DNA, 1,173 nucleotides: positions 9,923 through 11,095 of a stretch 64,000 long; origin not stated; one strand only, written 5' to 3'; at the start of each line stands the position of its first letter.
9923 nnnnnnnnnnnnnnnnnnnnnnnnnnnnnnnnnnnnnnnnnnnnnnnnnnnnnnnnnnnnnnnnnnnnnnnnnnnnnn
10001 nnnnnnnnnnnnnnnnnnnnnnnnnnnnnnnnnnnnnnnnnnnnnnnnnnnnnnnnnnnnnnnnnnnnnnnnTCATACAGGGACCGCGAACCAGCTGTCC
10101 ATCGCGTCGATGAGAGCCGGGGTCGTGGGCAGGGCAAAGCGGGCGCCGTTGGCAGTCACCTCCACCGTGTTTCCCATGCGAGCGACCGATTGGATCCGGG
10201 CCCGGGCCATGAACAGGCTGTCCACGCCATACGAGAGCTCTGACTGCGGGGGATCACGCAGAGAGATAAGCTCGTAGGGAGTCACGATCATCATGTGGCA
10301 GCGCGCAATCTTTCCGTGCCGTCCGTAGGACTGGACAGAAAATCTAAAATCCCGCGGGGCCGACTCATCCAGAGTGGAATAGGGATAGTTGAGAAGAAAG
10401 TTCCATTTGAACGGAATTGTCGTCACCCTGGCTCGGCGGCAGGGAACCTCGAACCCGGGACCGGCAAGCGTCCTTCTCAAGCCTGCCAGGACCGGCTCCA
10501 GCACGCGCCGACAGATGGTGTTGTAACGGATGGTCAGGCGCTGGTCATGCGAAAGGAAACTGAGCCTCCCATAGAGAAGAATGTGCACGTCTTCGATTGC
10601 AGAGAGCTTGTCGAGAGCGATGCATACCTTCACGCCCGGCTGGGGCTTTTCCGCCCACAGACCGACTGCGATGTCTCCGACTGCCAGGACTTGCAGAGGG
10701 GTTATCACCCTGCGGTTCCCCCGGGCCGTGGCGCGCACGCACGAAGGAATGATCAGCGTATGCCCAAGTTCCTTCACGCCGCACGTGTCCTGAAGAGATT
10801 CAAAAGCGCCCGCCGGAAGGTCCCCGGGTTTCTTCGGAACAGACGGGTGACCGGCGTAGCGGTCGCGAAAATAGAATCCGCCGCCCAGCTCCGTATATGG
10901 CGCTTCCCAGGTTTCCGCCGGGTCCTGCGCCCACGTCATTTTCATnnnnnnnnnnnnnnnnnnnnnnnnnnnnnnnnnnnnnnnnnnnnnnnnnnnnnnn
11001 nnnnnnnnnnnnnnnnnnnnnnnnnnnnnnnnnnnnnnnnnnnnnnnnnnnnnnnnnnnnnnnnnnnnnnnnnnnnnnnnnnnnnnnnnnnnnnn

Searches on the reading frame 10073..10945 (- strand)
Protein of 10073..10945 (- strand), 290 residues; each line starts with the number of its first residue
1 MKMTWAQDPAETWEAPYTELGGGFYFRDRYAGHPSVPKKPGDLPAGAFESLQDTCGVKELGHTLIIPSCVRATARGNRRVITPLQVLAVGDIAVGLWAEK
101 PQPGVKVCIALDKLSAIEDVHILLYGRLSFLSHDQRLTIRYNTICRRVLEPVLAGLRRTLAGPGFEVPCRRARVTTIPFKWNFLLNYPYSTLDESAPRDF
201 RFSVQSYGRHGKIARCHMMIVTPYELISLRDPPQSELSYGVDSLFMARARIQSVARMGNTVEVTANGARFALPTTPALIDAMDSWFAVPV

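Call 3: search_protein_families(library=pfam, proteins=[window:10073-10945:-], max_evalue=0.01)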
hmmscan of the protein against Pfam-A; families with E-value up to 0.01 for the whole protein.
window:10073-10945:- (290 aa): 0 families

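Call 5: search_protein_families(library=ncbifam, proteins=[window:10073-10945:-], max_evalue=0.01)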
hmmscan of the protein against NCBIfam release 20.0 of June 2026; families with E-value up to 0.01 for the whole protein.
window:10073-10945:- (290 aa): 0 families

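Call 7: find_homologous_proteins(query=window:10073-10945:-)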
Query window:10073-10945:- (290 aa): 88 proteins with E <= 0.001 among 2696 candidates.
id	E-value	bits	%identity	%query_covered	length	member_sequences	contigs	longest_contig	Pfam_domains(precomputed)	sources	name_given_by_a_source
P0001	1.2e-193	660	99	99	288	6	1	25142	-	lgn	-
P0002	1.2e-144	499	99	41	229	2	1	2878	-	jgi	-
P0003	2.0e-128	446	70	98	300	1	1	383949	-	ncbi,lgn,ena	-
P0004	9.7e-112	391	61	97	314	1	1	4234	-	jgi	jgi:hypothetical protein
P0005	1.6e-110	387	63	92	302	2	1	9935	-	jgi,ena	-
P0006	1.9e-110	387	61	97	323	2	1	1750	-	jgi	jgi:hypothetical protein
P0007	9.5e-108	378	60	98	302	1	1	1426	-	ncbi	-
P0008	2.7e-107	376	59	99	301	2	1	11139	-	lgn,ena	-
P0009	9.1e-106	371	61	96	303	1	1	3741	-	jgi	jgi:hypothetical protein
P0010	3.8e-104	366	60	97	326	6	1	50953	-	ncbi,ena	-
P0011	2.3e-100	354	55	98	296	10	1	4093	-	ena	-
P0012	1.4e-76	276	49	94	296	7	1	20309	-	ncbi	-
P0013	5.1e-76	274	47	96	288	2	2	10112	-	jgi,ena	jgi:hypothetical protein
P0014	2.8e-75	271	46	97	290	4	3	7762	-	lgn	-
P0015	7.1e-75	270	48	97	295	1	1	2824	-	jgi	jgi:hypothetical protein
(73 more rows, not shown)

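Call 10: find_related_loci(query=A1, collection=genome_contigs, flank=10000)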
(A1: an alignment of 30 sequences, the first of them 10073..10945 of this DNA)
Query A1 (290 aa) in genome_contigs; peptide patterns used: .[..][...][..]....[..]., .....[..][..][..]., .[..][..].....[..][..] (x = any residue, [..] = any of these).
70 stretches matched a pattern; 32 encode a relative of the query (tblastn E <= 1e-3); 32 distinct loci.
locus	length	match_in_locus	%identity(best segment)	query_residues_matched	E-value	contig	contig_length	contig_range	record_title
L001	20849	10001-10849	70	7-289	1e-132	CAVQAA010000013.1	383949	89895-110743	MAG: uncultured Spirochaetota bacterium isolate MFD03726.bin.2.143 genome assembly, contig: contig_22691, whole genome s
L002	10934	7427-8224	63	7-272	5e-111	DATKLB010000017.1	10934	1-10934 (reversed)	MAG TPA_asm: Spirochaetia bacterium isolate SMAG_U14674 k141_649166, whole genome shotgun sequence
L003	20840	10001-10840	60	7-286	1e-104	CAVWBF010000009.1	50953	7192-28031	MAG: uncultured Spirochaetota bacterium isolate MFD03726.bin.4.276 genome assembly, contig: contig_22855, whole genome s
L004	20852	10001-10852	56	6-289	7e-104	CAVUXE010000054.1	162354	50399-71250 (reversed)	MAG: uncultured Spirochaetota bacterium isolate MFD04492.bin.2.86 genome assembly, contig: contig_36233, whole genome sh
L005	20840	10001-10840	48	7-286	2e-83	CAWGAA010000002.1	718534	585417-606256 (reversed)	MAG: uncultured Spirochaetota bacterium isolate MFD04408.bin.1.18 genome assembly, contig: contig_25413, whole genome sh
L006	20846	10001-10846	48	6-287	3e-81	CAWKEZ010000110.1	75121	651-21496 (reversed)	MAG: uncultured Thermoleophilia bacterium isolate MFD03323.bin.2.129 genome assembly, contig: contig_96908, whole genome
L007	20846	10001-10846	48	6-287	1e-80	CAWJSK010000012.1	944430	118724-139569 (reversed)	MAG: uncultured Spirochaetota bacterium isolate MFD01231.bin.2.51 genome assembly, contig: contig_5905, whole genome sho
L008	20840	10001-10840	46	8-287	1e-76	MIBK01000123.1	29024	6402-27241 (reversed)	MAG: Spirochaetes bacterium RBG_16_67_19 RBG_16_scaffold_3162, whole genome shotgun sequence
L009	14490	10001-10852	46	7-290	1e-76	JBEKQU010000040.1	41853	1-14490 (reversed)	MAG: Spirochaetia bacterium isolate SPRUCE 495 SPRUCE_495_40, whole genome shotgun sequence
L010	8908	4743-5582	46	8-287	6e-76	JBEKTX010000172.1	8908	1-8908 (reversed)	MAG: Spirochaetia bacterium isolate SPRUCE 568 SPRUCE_568_172, whole genome shotgun sequence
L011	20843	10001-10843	46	7-287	2e-75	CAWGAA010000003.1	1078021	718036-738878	MAG: uncultured Spirochaetota bacterium isolate MFD04408.bin.1.18 genome assembly, contig: contig_36359, whole genome sh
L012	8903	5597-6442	46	8-289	1e-75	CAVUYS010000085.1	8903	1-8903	MAG: uncultured Spirochaetota bacterium isolate MFD05674.bin.2.117 genome assembly, contig: contig_70032, whole genome s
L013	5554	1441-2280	46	7-286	2e-75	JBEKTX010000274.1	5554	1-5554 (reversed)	MAG: Spirochaetia bacterium isolate SPRUCE 568 SPRUCE_568_274, whole genome shotgun sequence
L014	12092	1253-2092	42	7-287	3e-72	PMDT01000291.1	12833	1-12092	MAG: Spirochaetaceae bacterium isolate fen_1365 73.20120700_E2X.184_contig_17719, whole genome shotgun sequence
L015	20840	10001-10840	43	7-287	2e-72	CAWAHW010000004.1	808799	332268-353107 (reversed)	MAG: uncultured Spirochaetota bacterium isolate MFD01476.bin.1.137 genome assembly, contig: contig_19338, whole genome s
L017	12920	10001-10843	44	7-287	2e-70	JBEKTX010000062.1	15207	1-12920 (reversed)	MAG: Spirochaetia bacterium isolate SPRUCE 568 SPRUCE_568_62, whole genome shotgun sequence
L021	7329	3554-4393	44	7-286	2e-68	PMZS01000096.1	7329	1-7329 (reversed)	MAG: Spirochaetaceae bacterium isolate fen_1364 73.20110800_E3D.78_contig_193210, whole genome shotgun sequence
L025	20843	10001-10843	42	8-288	3e-61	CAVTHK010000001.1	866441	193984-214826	MAG: uncultured Spirochaetota bacterium isolate MFD05942.bin.2.64 genome assembly, contig: contig_10071, whole genome sh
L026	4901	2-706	44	53-287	5e-57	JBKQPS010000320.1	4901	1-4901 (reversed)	MAG: Spirochaetia bacterium isolate MGr1A1B1C__bin_146 MGr1A1B1C_000000295604, whole genome shotgun sequence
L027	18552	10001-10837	41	8-287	1e-70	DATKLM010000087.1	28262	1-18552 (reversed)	MAG TPA_asm: Spirochaetia bacterium isolate SMAG_U14685 k141_1693423, whole genome shotgun sequence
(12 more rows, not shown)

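Call 32: predict_structure(alignment_id=A1)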
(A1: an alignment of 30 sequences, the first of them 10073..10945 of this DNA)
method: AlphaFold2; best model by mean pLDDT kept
length: 290 residues; sequences in the alignment: 30
mean_pLDDT: 87.3   pTM: 0.87
mean pLDDT of the five models: 87.3, 87.0, 86.9, 86.7, 85.9
residues with pLDDT >= 90: 181; 70-90: 75; 50-70: 29; < 50: 5
segments of 3 or more residues with pLDDT < 50: 1-5
pLDDT, mean of each block of 10 residues (from residue 1): 56 86 60 83 94 96 91 81 94 97 96 96 88 94 84 95 87 77 91 91 76 84 96 79 96 94 97 92 82
secondary structure, 60 per line:
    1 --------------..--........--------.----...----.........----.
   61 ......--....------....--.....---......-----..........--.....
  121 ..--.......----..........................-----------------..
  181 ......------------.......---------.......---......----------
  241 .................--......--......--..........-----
elements in order: H19-26 H47-55 E63-66 E69-72 E79-82 E85-89 E93-98 E104-110 E116-122 E125-131 E136-142 H143-161 H179-186 E199-205 E215-221 E225-230 E241-247 E251-257 E260-265 E268-273 H276-285

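Call 35: fold_search(model_id=the predicted structure, library=pdb)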
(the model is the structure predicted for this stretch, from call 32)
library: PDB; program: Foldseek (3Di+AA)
matches with E <= 10: 955; with E <= 0.001: 1
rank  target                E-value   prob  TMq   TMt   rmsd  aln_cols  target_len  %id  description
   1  6vbu_5                9.1e-04  0.90  0.21  0.21  16.0       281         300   10  Structure of the bovine BBSome complex (released 2020-01-29)
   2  2ysz_MODEL_1_A        7.6e-03  0.87  0.21  0.31  18.6       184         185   14  Solution structure of the chimera of the C-terminal PID domain of Fe65L and the C-terminal tail peptide of APP (released 2008-04-08)
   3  6x04_C                1.5e-02  0.30  0.16  0.14  19.4       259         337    7  Nup133 (aa55-481) from S. cerevisiae bound by VHH-SAN5 (released 2020-12-09)
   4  7lc1_D                1.6e-02  0.91  0.24  0.30  11.7       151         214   14  Crystal Structure of KRAS4b (GMPPNP-bound) in complex with the RBD-PH domains of SIN1 (released 2021-08-04)
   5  2io4_D                1.6e-02  0.18  0.12  0.14  18.3       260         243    5  Crystal structure of PCNA12 dimer from Sulfolobus solfataricus. (released 2008-04-08)
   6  2nti_H                1.6e-02  0.15  0.12  0.14  18.8       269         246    6  Crystal structure of PCNA123 heterotrimer. (released 2007-12-18)
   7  3fds_D                2.0e-02  0.12  0.11  0.12  17.6       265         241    5  Structural insight into recruitment of translesion DNA polymerase Dpo4 to sliding clamp PCNA (released 2009-01-20)
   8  7xti_j                2.5e-02  0.21  0.16  0.11  17.8       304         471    8  RNA polymerase II elongation complex transcribing a nucleosome (EC58hex) (released 2022-10-12)
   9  9wmw_j                2.5e-02  0.21  0.16  0.11  17.8       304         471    8  Co-transcriptional histone H3K36 methylation complex containing RNA polymerase II elongation complex, Set2, and the up (released 2025-12-24)
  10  2nti_B                2.5e-02  0.15  0.12  0.14  18.4       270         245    6  Crystal structure of PCNA123 heterotrimer. (released 2007-12-18)
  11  2nti_E                2.7e-02  0.11  0.11  0.13  18.4       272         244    6  Crystal structure of PCNA123 heterotrimer. (released 2007-12-18)
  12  4k17_B                3.4e-02  0.98  0.26  0.12   5.5       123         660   14  Crystal Structure of mouse CARMIL residues 1-668 (released 2013-10-09)
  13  2v42_B                3.4e-02  0.09  0.11  0.12  22.4       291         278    9  Crystal structure of RseB: a sensor for periplasmic stress response in E. coli (released 2007-08-28)
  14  6q4z_A                3.8e-02  0.13  0.14  0.14  17.6       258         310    6  Structure of an inactive variant (D94N) of MPT-2, a GDP-Man-dependent mannosyltransferase from Leishmania mexicana, in (released 2019-09-25)
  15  5iwd                  3.8e-02  0.09  0.12  0.13  19.0       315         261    8  HCMV DNA polymerase subunit UL44 complex with a small molecule (released 2016-11-30)
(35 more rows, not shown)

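Call 52: search_protein_families(library=pfam, proteins=[L012:936-1913:+, L025:20-1345:+, L027:7118-8167:-, L008:1327-2532:+, L017:8676-9956:-, L021:608-2197:-, L002:6462-7280:-, L002:5301-6449:-, L003:10839-11555:+, L026:2243-3772:-], max_evalue=0.0001)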
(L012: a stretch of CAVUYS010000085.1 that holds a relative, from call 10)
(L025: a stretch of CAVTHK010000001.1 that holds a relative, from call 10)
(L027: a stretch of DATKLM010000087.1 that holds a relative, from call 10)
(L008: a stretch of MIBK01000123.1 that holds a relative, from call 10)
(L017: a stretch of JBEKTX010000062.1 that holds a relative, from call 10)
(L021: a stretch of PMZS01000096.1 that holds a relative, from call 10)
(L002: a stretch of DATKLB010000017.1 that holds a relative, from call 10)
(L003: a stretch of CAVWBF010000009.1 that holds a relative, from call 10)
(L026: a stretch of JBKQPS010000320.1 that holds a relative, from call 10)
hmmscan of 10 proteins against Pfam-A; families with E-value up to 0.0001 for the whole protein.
L012:936-1913:+ (325 aa): 3 families
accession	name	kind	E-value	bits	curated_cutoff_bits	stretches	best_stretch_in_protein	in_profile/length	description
PF13407.12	Peripla_BP_4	-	8.7e-47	160.3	35.1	1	33-299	2-258/258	Periplasmic binding protein domain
PF00532.27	Peripla_BP_1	-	6.4e-16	59.1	22.2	1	63-287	36-253/281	Periplasmic binding proteins and sugar binding domain of LacI family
PF13377.12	Peripla_BP_3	-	1.1e-07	32.6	26.5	1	158-263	6-115/167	Periplasmic binding protein-like domain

L025:20-1345:+ (441 aa): 3 families
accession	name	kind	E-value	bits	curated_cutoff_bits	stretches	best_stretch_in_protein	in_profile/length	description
PF06580.19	His_kinase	-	4.7e-26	91.3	25.2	1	232-311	1-81/81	Histidine kinase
PF02518.31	HATPase_c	-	5.3e-11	43.4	26.4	1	330-436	9-109/111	Histidine kinase-, DNA gyrase B-, and HSP90-like ATPase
PF00672.30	HAMP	-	1.9e-09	38.1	25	1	165-216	1-52/53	HAMP domain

L027:7118-8167:- (349 aa): 1 family
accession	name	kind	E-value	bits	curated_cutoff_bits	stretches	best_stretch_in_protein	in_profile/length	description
PF02653.21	BPD_transp_2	-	3.5e-45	154.7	26.8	1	66-340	5-268/269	Branched-chain amino acid transport system / permease component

L008:1327-2532:+ (401 aa): 4 families
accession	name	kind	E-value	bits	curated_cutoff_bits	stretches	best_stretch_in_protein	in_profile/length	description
PF00072.30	Response_reg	-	1.8e-27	96.2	30.2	1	4-112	1-106/111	Response regulator receiver domain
PF12833.13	HTH_18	-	2.2e-21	76.4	33.6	1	321-398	2-79/80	Helix-turn-helix domain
PF00165.29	HTH_AraC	-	9.1e-16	58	26.6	1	365-398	10-42/42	Bacterial regulatory helix-turn-helix proteins, AraC family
PF17853.6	GGDEF_2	-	6.4e-05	23.6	24.5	1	158-267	2-89/116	GGDEF-like domain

L017:8676-9956:- (426 aa): 1 family
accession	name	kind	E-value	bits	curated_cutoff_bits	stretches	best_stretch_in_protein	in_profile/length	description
PF00583.31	Acetyltransf_1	-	8.4e-09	36.2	20.7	0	103-178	21-98/116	Acetyltransferase (GNAT) family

L021:608-2197:- (529 aa): 2 families
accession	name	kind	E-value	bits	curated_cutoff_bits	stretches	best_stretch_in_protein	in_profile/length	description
PF07969.17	Amidohydro_3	-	2.6e-106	357.4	29.7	1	50-523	1-470/472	Amidohydrolase family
PF01979.26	Amidohydro_1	-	2e-17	63.9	25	1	309-521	133-342/345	Amidohydrolase family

L002:6462-7280:- (272 aa): 4 families
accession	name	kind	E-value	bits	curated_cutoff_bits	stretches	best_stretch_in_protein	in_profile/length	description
PF01738.24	DLH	-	4.8e-49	167.3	21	1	15-268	3-215/217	Dienelactone hydrolase family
PF00326.27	Peptidase_S9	-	1.2e-07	31.9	22.6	0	188-270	132-210/213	Prolyl oligopeptidase family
PF12146.15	Hydrolase_4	-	4.9e-06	26.5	27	0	192-245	185-237/239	Serine aminopeptidase, S33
PF08840.17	BAAT_C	-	7.8e-05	23.3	20.9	0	139-220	8-88/210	BAAT / Acyl-CoA thioester hydrolase C terminal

L002:5301-6449:- (382 aa): 2 families
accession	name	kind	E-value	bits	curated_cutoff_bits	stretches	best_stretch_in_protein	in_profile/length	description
PF04055.27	Radical_SAM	-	1.8e-17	64.4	29.5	1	15-183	4-165/166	Radical SAM superfamily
PF13186.11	SPASM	-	2.8e-10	40.8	21.5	1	262-320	7-67/67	Iron-sulfur cluster-binding domain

L003:10839-11555:+ (238 aa): 1 family
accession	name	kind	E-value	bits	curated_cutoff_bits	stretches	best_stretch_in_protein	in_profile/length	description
PF19538.4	DUF6062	-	5.7e-18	65.7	27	1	32-233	14-238/243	Family of unknown function (DUF6062)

L026:2243-3772:- (509 aa): 1 family
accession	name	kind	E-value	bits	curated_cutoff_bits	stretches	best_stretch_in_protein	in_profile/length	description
PF00488.27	MutS_V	-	2.6e-18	67.1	30.2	1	332-465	2-138/188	MutS domain V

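Call 63: search_protein_families(library=padloc, proteins=[window:10073-10945:-], max_evalue=0.01)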
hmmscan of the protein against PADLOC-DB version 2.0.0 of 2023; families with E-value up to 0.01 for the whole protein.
window:10073-10945:- (290 aa): 0 families

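Call 64: search_protein_families(library=phrogs, proteins=[window:10073-10945:-], max_evalue=0.01)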
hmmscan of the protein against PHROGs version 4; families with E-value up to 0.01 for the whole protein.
window:10073-10945:- (290 aa): 0 families

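Call 67: search_protein_representatives(alignment_id=A1)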
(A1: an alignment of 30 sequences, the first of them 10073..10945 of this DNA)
Query: 30 sequences, 293 profile positions. Proteins with E-value up to 0.001 (for the whole library): 200; up to 1e-10: 130; up to 1e-30: 67. The best 150 are listed.
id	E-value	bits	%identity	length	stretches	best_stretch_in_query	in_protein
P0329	1.1e-115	402.1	-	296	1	8-293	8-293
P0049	1.7e-111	388.4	-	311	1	6-293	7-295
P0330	2.9e-99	348.2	-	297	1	7-292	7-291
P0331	1.2e-94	333.1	-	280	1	13-293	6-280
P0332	3.1e-84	298.9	-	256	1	101-293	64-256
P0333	1.3e-82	293.6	-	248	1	9-221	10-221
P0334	4.4e-81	288.5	-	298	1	10-289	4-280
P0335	1.1e-80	287.2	-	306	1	6-293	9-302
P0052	1.4e-79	283.7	-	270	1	5-172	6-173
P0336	4.5e-72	259.0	-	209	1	88-292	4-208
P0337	7.6e-72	258.2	-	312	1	7-289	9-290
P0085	2.2e-70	253.4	-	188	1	6-158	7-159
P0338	2.8e-70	253.1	-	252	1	49-292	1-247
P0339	3.6e-67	242.9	-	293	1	7-288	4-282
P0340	2.1e-66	240.3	-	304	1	12-290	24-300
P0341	1.2e-62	228.0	-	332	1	9-289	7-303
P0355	1.9e-52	194.6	-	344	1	10-289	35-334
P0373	5.7e-40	153.6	-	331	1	7-288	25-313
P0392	1.0e-29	119.9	-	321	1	17-287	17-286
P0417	4.0e-18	81.9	-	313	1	11-290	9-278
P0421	6.1e-17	78.0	-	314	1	18-287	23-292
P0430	3.5e-15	72.2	-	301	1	9-287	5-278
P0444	9.0e-12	61.0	-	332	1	17-271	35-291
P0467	3.6e-09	52.5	-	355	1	19-273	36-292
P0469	7.7e-09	51.4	-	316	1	33-263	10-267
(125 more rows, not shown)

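Call 68: search_protein_families(library=pfam, proteins=[P0341, P0355, P0373, P0392, P0417, P0421, P0430, P0444, P0467, P0469], max_evalue=0.01)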
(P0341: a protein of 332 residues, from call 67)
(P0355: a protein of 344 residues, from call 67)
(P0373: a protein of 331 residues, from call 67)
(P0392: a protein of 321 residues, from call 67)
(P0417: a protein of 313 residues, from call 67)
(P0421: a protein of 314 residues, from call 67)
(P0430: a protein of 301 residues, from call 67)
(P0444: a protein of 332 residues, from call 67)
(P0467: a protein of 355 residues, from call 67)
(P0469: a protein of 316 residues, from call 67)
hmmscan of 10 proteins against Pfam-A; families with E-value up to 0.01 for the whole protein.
P0341 (332 aa): 0 families

P0355 (344 aa): 0 families

P0373 (331 aa): 0 families

P0392 (321 aa): 0 families

P0417 (313 aa): 0 families

P0421 (314 aa): 0 families

P0430 (301 aa): 0 families

P0444 (332 aa): 0 families

P0467 (355 aa): 0 families

P0469 (316 aa): 0 families
